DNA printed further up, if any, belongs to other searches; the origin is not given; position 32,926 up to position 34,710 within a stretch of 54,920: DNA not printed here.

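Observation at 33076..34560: Large papain-like Cys peptidase candidate embedded in the Ubl operon (second protease besides JAB)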

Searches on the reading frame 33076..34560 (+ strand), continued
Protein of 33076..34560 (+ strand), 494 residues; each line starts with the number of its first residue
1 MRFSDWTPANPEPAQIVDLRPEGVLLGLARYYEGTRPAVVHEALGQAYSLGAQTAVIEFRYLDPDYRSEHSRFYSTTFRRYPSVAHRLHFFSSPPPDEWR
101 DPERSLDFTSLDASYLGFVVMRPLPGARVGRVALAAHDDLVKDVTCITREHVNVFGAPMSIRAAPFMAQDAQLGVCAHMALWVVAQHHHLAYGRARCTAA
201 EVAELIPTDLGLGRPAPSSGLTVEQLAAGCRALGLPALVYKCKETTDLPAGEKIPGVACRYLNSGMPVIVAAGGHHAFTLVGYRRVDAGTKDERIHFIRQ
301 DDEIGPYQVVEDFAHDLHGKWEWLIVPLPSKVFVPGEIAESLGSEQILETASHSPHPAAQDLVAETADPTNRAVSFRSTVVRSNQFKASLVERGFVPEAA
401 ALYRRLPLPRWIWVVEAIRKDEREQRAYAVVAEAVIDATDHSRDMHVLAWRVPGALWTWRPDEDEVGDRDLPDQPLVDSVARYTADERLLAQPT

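Call 56: find_encoding_contigs(protein=P0124, flank=8000, max_places=1)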
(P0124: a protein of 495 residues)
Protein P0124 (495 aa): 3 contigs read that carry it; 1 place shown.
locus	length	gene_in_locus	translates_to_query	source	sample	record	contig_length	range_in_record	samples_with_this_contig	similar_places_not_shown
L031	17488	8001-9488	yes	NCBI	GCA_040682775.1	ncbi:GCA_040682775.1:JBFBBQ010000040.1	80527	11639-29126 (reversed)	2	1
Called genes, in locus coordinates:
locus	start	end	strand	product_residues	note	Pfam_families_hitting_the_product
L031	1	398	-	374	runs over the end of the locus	PF13830:DUF4192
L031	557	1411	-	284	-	PF01551:Peptidase_M23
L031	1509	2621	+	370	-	PF07730:HisKA_3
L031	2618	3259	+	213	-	PF00072:Response_reg, PF00196:GerE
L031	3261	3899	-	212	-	PF02698:DUF218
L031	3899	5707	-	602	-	PF02129:Peptidase_S15, PF00326:Peptidase_S9 (weak), PF08530:PepX_C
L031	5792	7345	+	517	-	PF13600:DUF4140, PF13598:DUF4139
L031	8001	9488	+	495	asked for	-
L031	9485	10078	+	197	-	PF08281:Sigma70_r4_2, PF04545:Sigma70_r4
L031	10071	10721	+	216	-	-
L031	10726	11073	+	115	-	-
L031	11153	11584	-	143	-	PF00571:CBS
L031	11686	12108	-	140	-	-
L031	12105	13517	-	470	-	PF00392:GntR, PF00155:Aminotran_1_2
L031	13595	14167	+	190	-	PF11716:MDMPI_N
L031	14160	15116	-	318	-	PF04228:Zn_peptidase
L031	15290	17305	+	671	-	PF02897:Peptidase_S9_N, PF00326:Peptidase_S9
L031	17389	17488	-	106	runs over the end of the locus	PF00892:EamA (weak), PF00893:Multi_Drug_Res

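Call 64: find_encoding_contigs(protein=P0277, flank=8000, max_places=1)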
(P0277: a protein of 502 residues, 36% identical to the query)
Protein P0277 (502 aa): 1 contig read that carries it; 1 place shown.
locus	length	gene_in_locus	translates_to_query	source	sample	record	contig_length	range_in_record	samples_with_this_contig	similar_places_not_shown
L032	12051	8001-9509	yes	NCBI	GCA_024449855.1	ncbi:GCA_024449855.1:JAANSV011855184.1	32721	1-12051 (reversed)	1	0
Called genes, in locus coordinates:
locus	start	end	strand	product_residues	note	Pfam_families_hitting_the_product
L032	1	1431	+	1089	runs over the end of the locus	PF08751:TrwC, PF13245:AAA_19, PF13604:AAA_30, PF22232:TraI_hel_assoc_N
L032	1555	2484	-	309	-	-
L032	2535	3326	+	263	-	PF24698:DUF7662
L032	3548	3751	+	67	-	-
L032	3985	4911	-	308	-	PF06114:Peptidase_M78 (faint)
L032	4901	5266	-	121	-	PF13560:HTH_31, PF01381:HTH_3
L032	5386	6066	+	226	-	PF14462:Prok-E2_E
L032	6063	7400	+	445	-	PF14464:Prok-JAB, PF00899:ThiF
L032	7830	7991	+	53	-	-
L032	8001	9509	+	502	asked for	-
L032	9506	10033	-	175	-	PF01638:HxlR (faint), PF12840:HTH_20 (faint), PF25213:HVO_A0261_N, PF01022:HTH_5, PF01047:MarR (weak), PF01978:TrmB (weak), PF12802:MarR_2 (weak), PF13463:HTH_27 (weak)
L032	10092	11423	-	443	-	-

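Call 65: find_encoding_contigs(protein=P0271, flank=8000, max_places=1)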
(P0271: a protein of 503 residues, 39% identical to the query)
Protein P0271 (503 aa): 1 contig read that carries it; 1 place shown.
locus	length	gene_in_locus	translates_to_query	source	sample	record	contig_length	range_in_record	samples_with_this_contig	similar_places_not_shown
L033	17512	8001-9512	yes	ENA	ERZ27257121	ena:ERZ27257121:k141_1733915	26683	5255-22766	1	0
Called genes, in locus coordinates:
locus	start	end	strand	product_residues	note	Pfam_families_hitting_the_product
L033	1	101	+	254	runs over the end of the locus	PF00005:ABC_tran, PF13304:AAA_21 (faint), PF12399:BCA_ABC_TP_C (weak)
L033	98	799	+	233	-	PF00005:ABC_tran, PF13304:AAA_21 (faint)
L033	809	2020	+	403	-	PF00067:p450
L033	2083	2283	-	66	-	PF00313:CSD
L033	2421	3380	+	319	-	PF20434:BD-FAE, PF07859:Abhydrolase_3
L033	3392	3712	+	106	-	-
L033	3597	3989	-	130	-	-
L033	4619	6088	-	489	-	PF00899:ThiF (weak)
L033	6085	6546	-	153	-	-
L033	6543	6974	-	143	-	PF14455:Y4jH-like (faint)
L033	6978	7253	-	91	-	-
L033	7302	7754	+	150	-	PF12844:HTH_19, PF13560:HTH_31, PF01381:HTH_3, PF13413:HTH_25 (weak)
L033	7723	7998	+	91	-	-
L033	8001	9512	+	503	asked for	-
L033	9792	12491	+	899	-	PF01555:N6_N4_Mtase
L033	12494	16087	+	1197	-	PF04851:ResIII (faint)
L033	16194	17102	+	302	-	PF18899:DUF5655 (weak)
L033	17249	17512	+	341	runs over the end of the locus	PF08378:NERD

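Call 80: search_protein_families(library=phrogs, proteins=[window:33076-34557:+], max_evalue=0.1)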
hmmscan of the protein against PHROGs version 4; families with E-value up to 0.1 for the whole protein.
window:33076-34557:+ (494 aa): 0 families

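Call 81: search_protein_families(library=padloc, proteins=[L015:9488-10060:+, L015:10060-10686:+, L015:8070-9431:+], max_evalue=0.1)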
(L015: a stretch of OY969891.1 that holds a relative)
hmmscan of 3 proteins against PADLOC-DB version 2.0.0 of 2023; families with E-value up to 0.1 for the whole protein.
L015:9488-10060:+ (191 aa): 0 families

L015:10060-10686:+ (209 aa): 3 families
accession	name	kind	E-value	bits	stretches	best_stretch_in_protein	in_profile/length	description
PDLC02926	HTH_VI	-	0.00036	18.7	1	101-140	5-44/92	-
PDLC04142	capH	-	0.005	15.9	1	97-134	6-42/103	capH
PDLC03952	RmrA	-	0.033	11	1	89-135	14-60/395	-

L015:8070-9431:+ (454 aa): 0 families

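Call 88: fold_search(model_id=the predicted structure, library=viral)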
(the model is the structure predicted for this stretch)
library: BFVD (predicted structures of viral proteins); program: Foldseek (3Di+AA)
matches with E <= 10: 730; with E <= 0.001: 0
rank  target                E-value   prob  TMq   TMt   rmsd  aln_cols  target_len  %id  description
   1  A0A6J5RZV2            1.1e-03  0.99  0.21  0.36  16.5       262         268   13  Uncharacterized protein [uncultured Caudovirales phage]
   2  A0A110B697            1.9e-03  0.06  0.09  0.07  33.0       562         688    6  (no name in the UniProt tables at hand)
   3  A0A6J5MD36            8.6e-03  0.98  0.19  0.44   6.8       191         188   12  Uncharacterized protein [uncultured Caudovirales phage]
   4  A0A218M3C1            8.6e-03  0.96  0.16  0.43   6.9       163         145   19  Uncharacterized protein [Acidovorax phage ACP17]
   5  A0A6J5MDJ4            1.6e-02  0.82  0.17  0.28  11.3       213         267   13  Uncharacterized protein [uncultured Caudovirales phage]
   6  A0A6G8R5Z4            1.8e-02  0.95  0.20  0.23   5.7       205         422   11  Endolysin [Synechococcus phage S-N03]
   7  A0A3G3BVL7            1.9e-02  0.80  0.17  0.46   9.1       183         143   11  Peptidase C39 domain-containing protein [Bacillus phage vB_BcoS-136]
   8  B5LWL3                2.8e-02  0.06  0.08  0.10  19.5       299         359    9  LamG-like jellyroll fold domain-containing protein [Feldmannia species virus]
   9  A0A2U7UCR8            3.0e-02  0.11  0.18  0.14  22.0       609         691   11  Uncharacterized protein [Pandoravirus neocaledonia]
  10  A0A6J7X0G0            3.8e-02  0.54  0.17  0.33  11.7       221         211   10  Uncharacterized protein [uncultured Caudovirales phage]
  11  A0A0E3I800            4.6e-02  0.77  0.21  0.22  14.5       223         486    8  Lysozyme [Synechococcus phage ACG-2014f]
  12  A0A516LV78            5.5e-02  0.54  0.17  0.35  20.6       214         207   15  (no name in the UniProt tables at hand)
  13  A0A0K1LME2            5.8e-02  0.77  0.10  0.47   3.9        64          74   12  (no name in the UniProt tables at hand)
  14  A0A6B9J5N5            7.0e-02  0.08  0.09  0.16  21.2       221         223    6  Uncharacterized protein [Vibrio phage vB_VchM_Kuja]
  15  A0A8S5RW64            8.3e-02  0.11  0.12  0.20  14.7       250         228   10  Uncharacterized protein [Siphoviridae sp. ctHip2]
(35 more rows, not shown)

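Call 96: search_protein_families(library=pfam, proteins=[L007:5533-6009:-, L030:11159-11563:+, L030:11560-12084:+, L033:6085-6546:-, L033:6978-7253:-], max_evalue=0.01)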
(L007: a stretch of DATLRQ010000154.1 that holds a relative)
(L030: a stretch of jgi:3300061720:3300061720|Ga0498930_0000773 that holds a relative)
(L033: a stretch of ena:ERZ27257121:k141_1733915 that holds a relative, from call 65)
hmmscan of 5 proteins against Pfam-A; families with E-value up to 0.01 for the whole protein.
L007:5533-6009:- (159 aa): 1 family
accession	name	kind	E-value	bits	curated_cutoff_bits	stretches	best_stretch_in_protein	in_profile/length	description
PF20137.4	DUF6527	-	1.6e-24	86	23.6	1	39-96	2-62/63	Family of unknown function (DUF6527)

L030:11159-11563:+ (134 aa): 0 families

L030:11560-12084:+ (174 aa): 0 families

L033:6085-6546:- (153 aa): 1 family
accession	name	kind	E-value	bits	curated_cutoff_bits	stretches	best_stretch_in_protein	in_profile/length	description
PF14464.11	Prok-JAB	-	5.5e-05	23.5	25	1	25-105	18-94/114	Prokaryotic homologs of the JAB domain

L033:6978-7253:- (91 aa): 1 family
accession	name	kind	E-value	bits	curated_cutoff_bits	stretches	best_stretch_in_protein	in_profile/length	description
PF08817.16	YukD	-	0.0062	17.7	27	1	42-82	37-76/76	WXG100 protein secretion system (Wss), protein YukD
